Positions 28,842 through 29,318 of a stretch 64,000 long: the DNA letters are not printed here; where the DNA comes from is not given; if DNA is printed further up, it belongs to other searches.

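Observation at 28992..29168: Unannotated 58-aa ORF (peptide A) with strong SD, hidden under a longer antisense ORF in the track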

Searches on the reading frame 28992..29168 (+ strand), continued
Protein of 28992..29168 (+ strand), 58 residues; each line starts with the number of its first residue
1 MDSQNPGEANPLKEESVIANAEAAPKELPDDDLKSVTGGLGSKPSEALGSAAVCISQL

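Call 22: find_encoding_contigs(protein=P0131, flank=6000, max_places=2)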
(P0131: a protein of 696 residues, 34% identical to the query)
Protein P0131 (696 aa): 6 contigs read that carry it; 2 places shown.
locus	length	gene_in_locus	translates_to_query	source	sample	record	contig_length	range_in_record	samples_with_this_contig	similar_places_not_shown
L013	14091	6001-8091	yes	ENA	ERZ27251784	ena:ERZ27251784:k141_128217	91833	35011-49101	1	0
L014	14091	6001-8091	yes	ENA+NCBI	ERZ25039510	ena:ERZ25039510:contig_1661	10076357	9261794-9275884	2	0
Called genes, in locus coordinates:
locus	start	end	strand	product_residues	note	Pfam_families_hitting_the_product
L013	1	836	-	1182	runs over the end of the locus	-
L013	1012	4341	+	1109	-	PF00486:Trans_reg_C, PF03704:BTAD, PF07719:TPR_2 (faint), PF13374:TPR_10 (faint), PF00515:TPR_1 (faint), PF13176:TPR_7 (faint), PF00931:NB-ARC (weak), PF13424:TPR_12, +5 more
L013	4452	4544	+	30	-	-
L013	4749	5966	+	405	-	-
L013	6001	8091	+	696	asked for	PF07721:TPR_4 (faint), PF13428:TPR_14 (faint), PF00515:TPR_1 (faint), PF13424:TPR_12 (weak), PF13432:TPR_16, PF07719:TPR_2 (weak), PF13414:TPR_11, PF14559:TPR_19, +3 more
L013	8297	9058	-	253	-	PF13424:TPR_12 (faint), PF07719:TPR_2 (faint), PF13374:TPR_10 (weak), PF00515:TPR_1 (faint)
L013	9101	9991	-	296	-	-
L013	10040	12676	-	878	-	PF01381:HTH_3, PF08281:Sigma70_r4_2 (faint), PF12802:MarR_2 (faint), PF13560:HTH_31 (weak), PF13191:AAA_16 (weak), PF13401:AAA_22 (weak), PF13424:TPR_12, PF00196:GerE, +4 more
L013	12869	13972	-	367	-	-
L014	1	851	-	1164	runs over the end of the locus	PF10340:Say1_Mug180, PF00975:Thioesterase, PF07859:Abhydrolase_3, PF20434:BD-FAE, PF00743:FMO-like, PF07992:Pyr_redox_2, PF13450:NAD_binding_8, PF13738:Pyr_redox_3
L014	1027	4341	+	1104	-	PF00486:Trans_reg_C, PF03704:BTAD, PF07719:TPR_2 (faint), PF13374:TPR_10 (faint), PF00515:TPR_1 (faint), PF13176:TPR_7 (faint), PF00931:NB-ARC (weak), PF13424:TPR_12, +5 more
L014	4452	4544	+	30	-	-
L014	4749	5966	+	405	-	-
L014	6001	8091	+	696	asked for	PF07721:TPR_4 (faint), PF13428:TPR_14 (faint), PF00515:TPR_1 (faint), PF13424:TPR_12 (weak), PF13432:TPR_16, PF07719:TPR_2 (weak), PF13414:TPR_11, PF14559:TPR_19, +3 more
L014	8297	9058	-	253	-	PF13424:TPR_12 (faint), PF07719:TPR_2 (faint), PF13374:TPR_10 (weak), PF00515:TPR_1 (faint)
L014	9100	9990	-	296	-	-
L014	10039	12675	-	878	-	PF01381:HTH_3, PF08281:Sigma70_r4_2 (faint), PF12802:MarR_2 (faint), PF13560:HTH_31 (weak), PF13191:AAA_16 (weak), PF13401:AAA_22 (weak), PF13424:TPR_12, PF00196:GerE, +4 more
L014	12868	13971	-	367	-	-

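Call 27: find_related_loci(query=A2, collection=genome_contigs, flank=6000)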
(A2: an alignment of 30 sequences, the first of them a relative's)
Query A2 (694 aa) in genome_contigs; peptide patterns used: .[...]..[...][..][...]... (x = any residue, [..] = any of these).
99 stretches matched a pattern; 85 encode a relative of the query (tblastn E <= 1e-3); the best 80 are kept; 80 distinct loci.
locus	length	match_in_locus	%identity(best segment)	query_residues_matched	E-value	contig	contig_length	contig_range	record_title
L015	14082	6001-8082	97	1-694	0e+0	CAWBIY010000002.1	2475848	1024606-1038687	MAG: uncultured Acidobacteriota bacterium isolate MFD05521.bin.1.238 genome assembly, contig: contig_16491, whole genome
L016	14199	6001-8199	54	6-690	0e+0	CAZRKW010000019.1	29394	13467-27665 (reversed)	MAG TPA_asm: uncultured Acidobacteriaceae bacterium isolate binchicken_co54_479 genome assembly, contig: NODE_2653_lengt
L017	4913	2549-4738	49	7-690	0e+0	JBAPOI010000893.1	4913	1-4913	MAG: Candidatus Sulfotelmatobacter sp. isolate MFD00594_ilm_asm_bin29 k127_60042, whole genome shotgun sequence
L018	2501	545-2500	49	7-613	0e+0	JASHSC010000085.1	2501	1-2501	MAG: Terriglobia bacterium isolate JOPF117 JOPF_AWAY_contig_186644, whole genome shotgun sequence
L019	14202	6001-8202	44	2-690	7e-165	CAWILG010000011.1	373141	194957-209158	MAG: uncultured Alphaproteobacteria bacterium isolate MFD04967.bin.1.64 genome assembly, contig: contig_20163, whole gen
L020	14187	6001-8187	43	7-690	8e-163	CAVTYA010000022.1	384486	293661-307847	MAG: uncultured Alphaproteobacteria bacterium isolate MFD06714.bin.3.280 genome assembly, contig: contig_21855, whole ge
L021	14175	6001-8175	41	7-687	4e-150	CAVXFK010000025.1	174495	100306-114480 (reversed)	MAG: uncultured Alphaproteobacteria bacterium isolate MFD02416.bin.1.409 genome assembly, contig: contig_9064, whole gen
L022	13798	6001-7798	50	30-690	1e-120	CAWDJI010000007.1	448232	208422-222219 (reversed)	MAG: uncultured Alphaproteobacteria bacterium isolate MFD06298.bin.3.355 genome assembly, contig: contig_23343, whole ge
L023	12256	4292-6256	38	4-655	1e-117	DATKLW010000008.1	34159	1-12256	MAG TPA_asm: Thermoanaerobaculia bacterium isolate SMAG_U14695 k141_2839609, whole genome shotgun sequence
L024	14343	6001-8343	32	7-687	2e-105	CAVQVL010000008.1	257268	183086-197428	MAG: uncultured Chloroflexia bacterium isolate MFD09603.bin.2.85 genome assembly, contig: contig_25339, whole genome sho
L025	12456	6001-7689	39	40-672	4e-100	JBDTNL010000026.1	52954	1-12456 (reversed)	MAG: Acidobacteriota bacterium isolate cluster3_bin.15 NODE_1467_length_52954_cov_43.405093, whole genome shotgun sequen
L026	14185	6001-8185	34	3-670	9e-96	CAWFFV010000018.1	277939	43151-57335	MAG: uncultured Chloroflexia bacterium isolate MFD05502.bin.2.81 genome assembly, contig: contig_1924, whole genome shot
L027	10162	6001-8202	32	4-676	1e-90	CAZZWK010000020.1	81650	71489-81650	MAG: uncultured Dictyobacter sp. isolate Brown_AE.bin.11 genome assembly, contig: NODE_43_length_81650_cov_15.509651, wh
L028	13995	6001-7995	34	35-689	9e-90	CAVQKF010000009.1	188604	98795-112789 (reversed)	MAG: uncultured Actinomycetota bacterium isolate MFD00008.bin.2.104 genome assembly, contig: contig_25953, whole genome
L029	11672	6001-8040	33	6-672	8e-88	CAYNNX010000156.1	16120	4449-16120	MAG TPA_asm: uncultured Streptantibioticus sp. isolate SRP272529_co2_56 genome assembly, contig: NODE_6239_length_16120_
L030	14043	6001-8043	34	2-689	9e-87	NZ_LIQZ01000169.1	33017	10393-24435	Streptomyces phaeochromogenes strain NRRL B-1248 B-1248_contig_169, whole genome shotgun sequence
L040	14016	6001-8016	32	19-690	6e-82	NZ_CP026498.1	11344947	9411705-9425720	Streptomyces sp. CB01881 chromosome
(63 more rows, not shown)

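Call 34: search_solved_structures(query=A2, max_evalue=0.01)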
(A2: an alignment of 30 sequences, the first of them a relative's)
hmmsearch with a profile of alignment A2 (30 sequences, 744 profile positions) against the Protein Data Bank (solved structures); distinct sequences matched with E-value up to 0.01: 274 (the best 60 are shown).
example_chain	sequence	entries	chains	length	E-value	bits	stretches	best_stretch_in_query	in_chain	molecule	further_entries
9qhb_A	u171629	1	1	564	3e-108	366.1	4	490-719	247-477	Engineered tetratricopeptide repeat protein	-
9qhc_A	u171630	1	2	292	3.6e-66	227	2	505-725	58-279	Engineered tetratricopeptide repeat protein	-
6eou_A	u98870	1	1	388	5.8e-66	226.3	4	495-665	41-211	UDP-N-acetylglucosamine--peptide N-acetylglucosaminyltransferase 110 kDa subunit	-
7yea_A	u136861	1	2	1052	2e-60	208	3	496-700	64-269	UDP-N-acetylglucosamine--peptide N-acetylglucosaminyltransferase 110 kDa subunit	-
7ntf_A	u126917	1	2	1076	9.4e-52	179.3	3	495-700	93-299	Isoform 1 of UDP-N-acetylglucosamine--peptide N-acetylglucosaminyltransferase 110 kDa subu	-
7yeh_B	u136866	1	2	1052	1.2e-51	179.1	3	495-692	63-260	UDP-N-acetylglucosamine--peptide N-acetylglucosaminyltransferase 110 kDa subunit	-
8bu0_A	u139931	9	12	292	1.5e-46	162.1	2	520-720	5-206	Consensus tetratricopeptide repeat protein | Crystal structure of an 8-repeat consensus TPR superhelix with Zinc. | Monomer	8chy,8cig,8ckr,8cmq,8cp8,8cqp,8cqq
1w3b_A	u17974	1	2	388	1.5e-43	152.2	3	495-693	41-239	UDP-N-ACETYLGLUCOSAMINE--PEPTIDE N-ACETYLGLUCOSAMINYLTRANSFERASE 110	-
7kdt_A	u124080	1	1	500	4.4e-33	117.6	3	517-689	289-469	Mitochondrial import receptor subunit TOM70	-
9pkq_A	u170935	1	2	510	5.2e-33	117.4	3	517-689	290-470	Mitochondrial import receptor subunit TOM70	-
7y4i_A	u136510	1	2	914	5.9e-33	117.2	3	540-691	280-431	Probable UDP-N-acetylglucosamine--peptide N-acetylglucosaminyltransferase SPINDLY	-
8dtf_A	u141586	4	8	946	6.5e-33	117.1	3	541-691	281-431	Probable UDP-N-acetylglucosamine--peptide N-acetylglucosaminyltransferase SPINDLY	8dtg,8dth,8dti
9yr4_A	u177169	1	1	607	3.3e-32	114.7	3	517-689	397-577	Mitochondrial import receptor subunit TOM70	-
7dhg_C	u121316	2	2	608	3.4e-32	114.7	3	517-689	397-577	Mitochondrial import receptor subunit TOM70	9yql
9hb4_G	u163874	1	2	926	3.1e-31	111.5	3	533-646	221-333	Sperm-associated antigen 1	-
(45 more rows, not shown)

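Call 35: search_protein_families(library=pfam, proteins=[P0012, P0022, P0056, P0077, P0131], max_evalue=0.01)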
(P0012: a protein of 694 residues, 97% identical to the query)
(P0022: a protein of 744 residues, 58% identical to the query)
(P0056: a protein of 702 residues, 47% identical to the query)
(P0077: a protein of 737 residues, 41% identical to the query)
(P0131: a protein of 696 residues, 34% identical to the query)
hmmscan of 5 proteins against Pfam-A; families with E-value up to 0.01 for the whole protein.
P0012 (694 aa): 18 families
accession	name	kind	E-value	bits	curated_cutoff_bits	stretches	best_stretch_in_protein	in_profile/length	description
PF07719.23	TPR_2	-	3.5e-35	117.6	27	4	508-539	1-32/34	Tetratricopeptide repeat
PF00515.34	TPR_1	-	6.3e-31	105.3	27.8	3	644-672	2-30/34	Tetratricopeptide repeat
PF13431.12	TPR_17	-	1.2e-22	78.6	24.4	1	497-528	2-33/34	Tetratricopeptide repeat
PF13432.12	TPR_16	-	9.5e-21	74.3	32.7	2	479-539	2-62/65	Tetratricopeptide repeat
PF13371.12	TPR_9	-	2.7e-18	66.2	35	1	449-516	4-71/73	Tetratricopeptide repeat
PF13414.12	TPR_11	-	4.2e-18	65.2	26.8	1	491-522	11-42/42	TPR repeat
PF13181.12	TPR_8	-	1.3e-13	50.3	25.7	0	509-540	2-33/34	Tetratricopeptide repeat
PF13424.12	TPR_12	-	3.9e-13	49.8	30.1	1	399-465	5-70/77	Tetratricopeptide repeat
PF14559.12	TPR_19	-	5.7e-13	49.4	25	1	487-537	4-54/68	Tetratricopeptide repeat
PF13428.12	TPR_14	-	9e-11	41.8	23.5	0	508-550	1-43/44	Tetratricopeptide repeat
PF07721.20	TPR_4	-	2.5e-07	31.1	27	0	508-529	1-22/26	Tetratricopeptide repeat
PF13174.12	TPR_6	-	4.5e-07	30.5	26.3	0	645-670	2-27/33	Tetratricopeptide repeat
PF12895.13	ANAPC3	-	2.5e-06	28.1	27.2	0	589-664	2-77/82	Anaphase-promoting complex, cyclosome, subunit 3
PF25064.1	ARM_TT21_5th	-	4.5e-05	24.2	27.8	0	447-513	8-75/117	TT21 fifth ARM repeats domain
PF13374.12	TPR_10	-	0.0031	17.9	27.5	0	615-641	7-33/42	Tetratricopeptide repeat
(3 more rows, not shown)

P0022 (744 aa): 16 families
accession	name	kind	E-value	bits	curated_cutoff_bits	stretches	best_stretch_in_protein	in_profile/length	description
PF07719.23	TPR_2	-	8.3e-32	107.1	27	4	693-723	2-32/34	Tetratricopeptide repeat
PF00515.34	TPR_1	-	3.3e-28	96.7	27.8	2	693-722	2-31/34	Tetratricopeptide repeat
PF13414.12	TPR_11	-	2.7e-24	85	26.8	3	635-673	4-42/42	TPR repeat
PF13181.12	TPR_8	-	1.3e-20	72.2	25.7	0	523-556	1-34/34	Tetratricopeptide repeat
PF13431.12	TPR_17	-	1.2e-18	66.2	24.4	0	546-576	2-32/34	Tetratricopeptide repeat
PF13432.12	TPR_16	-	4.5e-18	65.8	32.7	3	530-575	4-49/65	Tetratricopeptide repeat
PF13371.12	TPR_9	-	3.6e-17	62.6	35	2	498-565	4-71/73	Tetratricopeptide repeat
PF14559.12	TPR_19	-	5.9e-12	46.2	25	1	536-575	4-43/68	Tetratricopeptide repeat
PF13424.12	TPR_12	-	3.1e-11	43.7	30.1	2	661-722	5-75/77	Tetratricopeptide repeat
PF13428.12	TPR_14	-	1e-09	38.5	23.5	0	557-600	1-44/44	Tetratricopeptide repeat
PF12895.13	ANAPC3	-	1.8e-07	31.7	27.2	0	504-577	4-76/82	Anaphase-promoting complex, cyclosome, subunit 3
PF13174.12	TPR_6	-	8.7e-06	26.5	26.3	0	694-715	2-23/33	Tetratricopeptide repeat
PF25062.1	ARM_TT21_N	-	1.5e-05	25.3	40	0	602-686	111-195/222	Tetratricopeptide repeat protein 21 N-terminal ARM repeat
PF25064.1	ARM_TT21_5th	-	0.00059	20.6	27.8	0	496-569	8-82/117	TT21 fifth ARM repeats domain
PF13374.12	TPR_10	-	0.0014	19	27.5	0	562-585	7-30/42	Tetratricopeptide repeat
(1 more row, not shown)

P0056 (702 aa): 12 families
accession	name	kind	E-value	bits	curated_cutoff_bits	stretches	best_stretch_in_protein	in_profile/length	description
PF00515.34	TPR_1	-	7.5e-27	92.5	27.8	2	641-669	1-29/34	Tetratricopeptide repeat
PF07719.23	TPR_2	-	2.1e-25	87.1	27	2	641-671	1-31/34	Tetratricopeptide repeat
PF13414.12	TPR_11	-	2.3e-21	75.6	26.8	2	486-520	8-42/42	TPR repeat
PF13431.12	TPR_17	-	2.8e-20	71.3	24.4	0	599-629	4-34/34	Tetratricopeptide repeat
PF13432.12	TPR_16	-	3.8e-15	56.4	32.7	4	614-672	3-62/65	Tetratricopeptide repeat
PF13371.12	TPR_9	-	1.1e-13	51.4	35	1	604-641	25-62/73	Tetratricopeptide repeat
PF13181.12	TPR_8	-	5.2e-13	48.5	25.7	0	609-639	2-32/34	Tetratricopeptide repeat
PF13424.12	TPR_12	-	3.7e-11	43.5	30.1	2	610-672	5-76/77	Tetratricopeptide repeat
PF13428.12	TPR_14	-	3.7e-06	27.5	23.5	0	583-616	10-43/44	Tetratricopeptide repeat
PF14559.12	TPR_19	-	1.3e-05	25.9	25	1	585-641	2-59/68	Tetratricopeptide repeat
PF13174.12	TPR_6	-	0.00011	23.1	26.3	0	642-669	1-28/33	Tetratricopeptide repeat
PF25064.1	ARM_TT21_5th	-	0.004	17.9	27.8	0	447-531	10-97/117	TT21 fifth ARM repeats domain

P0077 (737 aa): 15 families
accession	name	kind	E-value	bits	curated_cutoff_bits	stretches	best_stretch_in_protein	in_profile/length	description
PF07719.23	TPR_2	-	2.4e-28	96.3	27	3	516-545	1-30/34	Tetratricopeptide repeat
PF00515.34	TPR_1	-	3.4e-26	90.4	27.8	3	687-714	3-30/34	Tetratricopeptide repeat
PF13371.12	TPR_9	-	1.3e-21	76.8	35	3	567-627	12-72/73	Tetratricopeptide repeat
PF13414.12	TPR_11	-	1.2e-20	73.4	26.8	1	528-562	6-40/42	TPR repeat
PF13181.12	TPR_8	-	1.5e-20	71.9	25.7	1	516-545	1-30/34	Tetratricopeptide repeat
PF13431.12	TPR_17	-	3.8e-18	64.6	24.4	1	507-536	4-33/34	Tetratricopeptide repeat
PF13432.12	TPR_16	-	1.8e-12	47.9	32.7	4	490-544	5-59/65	Tetratricopeptide repeat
PF13424.12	TPR_12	-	3.2e-11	43.7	30.1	2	655-715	6-75/77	Tetratricopeptide repeat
PF14559.12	TPR_19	-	7.4e-06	26.7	25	1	496-548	5-57/68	Tetratricopeptide repeat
PF13174.12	TPR_6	-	2.1e-05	25.3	26.3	0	551-581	1-31/33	Tetratricopeptide repeat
PF23914.1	TPR_CcmH_CycH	-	5e-05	23.6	42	0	499-543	104-148/158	Cytochrome c-type biogenesis protein H TPR domain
PF13428.12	TPR_14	-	0.00011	23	23.5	1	484-523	3-42/44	Tetratricopeptide repeat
PF13374.12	TPR_10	-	0.00091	19.6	27.5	0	656-684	6-34/42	Tetratricopeptide repeat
PF10516.15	SHNi-TPR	-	0.004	17.1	21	0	669-683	18-32/38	SHNi-TPR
PF24575.1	TPR_Slam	-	0.0094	16.8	35.2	0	507-597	6-94/104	Surface lipoprotein assembly modifier, N-terminal TPR repeats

P0131 (696 aa): 13 families
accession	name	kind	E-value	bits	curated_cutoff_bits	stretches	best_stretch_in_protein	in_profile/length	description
PF07719.23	TPR_2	-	6.4e-31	104.3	27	3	480-511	1-32/34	Tetratricopeptide repeat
PF00515.34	TPR_1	-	2e-27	94.3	27.8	4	449-479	4-34/34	Tetratricopeptide repeat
PF13431.12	TPR_17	-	3.6e-23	80.3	24.4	2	503-534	2-33/34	Tetratricopeptide repeat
PF13181.12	TPR_8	-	6.5e-23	79.3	25.7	2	449-479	4-34/34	Tetratricopeptide repeat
PF13432.12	TPR_16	-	3e-20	72.7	32.7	3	450-514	1-65/65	Tetratricopeptide repeat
PF13414.12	TPR_11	-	1.1e-17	63.8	26.8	2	489-524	3-38/42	TPR repeat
PF13424.12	TPR_12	-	3.3e-17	62.9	30.1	2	449-509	6-74/77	Tetratricopeptide repeat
PF14559.12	TPR_19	-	7.3e-17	61.9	25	3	524-591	1-68/68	Tetratricopeptide repeat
PF13428.12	TPR_14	-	1.8e-15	56.3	23.5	1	483-523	4-44/44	Tetratricopeptide repeat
PF13371.12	TPR_9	-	8.9e-15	54.9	35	2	495-549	10-64/73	Tetratricopeptide repeat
PF07721.20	TPR_4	-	3.2e-06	27.7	27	0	448-467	3-22/26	Tetratricopeptide repeat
PF13374.12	TPR_10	-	2.4e-05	24.6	27.5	0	487-509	9-31/42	Tetratricopeptide repeat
PF12569.14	NatA_aux_su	-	0.0022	17.4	33.3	0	492-544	204-256/515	N-terminal acetyltransferase A, auxiliary subunit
